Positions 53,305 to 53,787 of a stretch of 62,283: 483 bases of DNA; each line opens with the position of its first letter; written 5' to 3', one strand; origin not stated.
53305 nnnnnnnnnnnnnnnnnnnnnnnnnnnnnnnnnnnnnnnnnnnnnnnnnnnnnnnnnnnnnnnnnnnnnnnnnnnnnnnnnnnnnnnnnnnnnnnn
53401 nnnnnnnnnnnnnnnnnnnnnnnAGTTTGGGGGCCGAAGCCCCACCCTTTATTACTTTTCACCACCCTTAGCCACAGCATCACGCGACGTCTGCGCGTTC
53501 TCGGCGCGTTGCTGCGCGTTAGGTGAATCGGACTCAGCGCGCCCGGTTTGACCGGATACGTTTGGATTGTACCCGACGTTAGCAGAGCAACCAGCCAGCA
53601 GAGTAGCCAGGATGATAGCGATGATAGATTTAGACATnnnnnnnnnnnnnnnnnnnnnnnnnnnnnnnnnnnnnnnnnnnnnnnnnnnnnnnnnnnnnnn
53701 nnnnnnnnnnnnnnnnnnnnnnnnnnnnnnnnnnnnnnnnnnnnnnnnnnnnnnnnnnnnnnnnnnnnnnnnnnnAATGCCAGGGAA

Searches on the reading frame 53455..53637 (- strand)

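Call 68: search_protein_families(library=phrogs, proteins=[window:53455-53637:-], max_evalue=1)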
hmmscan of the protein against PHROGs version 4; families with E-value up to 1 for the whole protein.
window:53455-53637:- (61 aa): 14 families
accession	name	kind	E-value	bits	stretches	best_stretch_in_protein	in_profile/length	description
phrog_29674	-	unknown function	0.011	17.1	1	1-56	1-55/74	-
phrog_21064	-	unknown function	0.024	16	1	1-44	2-44/89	-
phrog_902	-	unknown function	0.055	14.8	1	1-26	8-29/118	-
phrog_1804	-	lysis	0.058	14.2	1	2-55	3-50/136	Rz-like spanin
phrog_13472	-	unknown function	0.073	14.3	1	1-56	1-56/113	-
phrog_1119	-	moron, auxiliary metabolic gene and host takeover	0.11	14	1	1-20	1-20/78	Cor superinfection exclusion protein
phrog_1754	-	unknown function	0.11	13.5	1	4-28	3-27/148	-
phrog_4180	-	unknown function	0.11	13.4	1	2-38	6-40/157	-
phrog_812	-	lysis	0.13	13.4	1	1-23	1-23/102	Rz-like spanin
phrog_6360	-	unknown function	0.2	12.9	1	1-24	1-24/122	-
phrog_17396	-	unknown function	0.26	12.1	1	5-21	5-21/34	-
phrog_478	-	integration and excision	0.44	11.6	1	4-44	4-44/129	site-specific recombination directionality factor RDF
phrog_3135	-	unknown function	0.49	11.7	1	1-20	1-21/114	-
phrog_9917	-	unknown function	0.95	10.7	0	3-28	2-26/91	-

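Call 69: search_protein_families(library=pfam, proteins=[window:53455-53637:-], max_evalue=1)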
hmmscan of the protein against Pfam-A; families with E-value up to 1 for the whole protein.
window:53455-53637:- (61 aa): 4 families
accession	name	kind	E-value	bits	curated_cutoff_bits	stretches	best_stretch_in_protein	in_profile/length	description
PF07312.16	DUF1459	-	0.015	16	23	1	2-31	3-32/81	Protein of unknown function (DUF1459)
PF08139.17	LPAM_1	-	0.029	15.3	20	1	1-18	1-18/18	Prokaryotic membrane lipoprotein lipid attachment site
PF24381.1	DUF7537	-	0.034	14.1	31.7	1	5-52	4-50/258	Family of unknown function (DUF7537)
PF10907.13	DUF2749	-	0.064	13.7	25.5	1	3-61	4-67/72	Protein of unknown function (DUF2749)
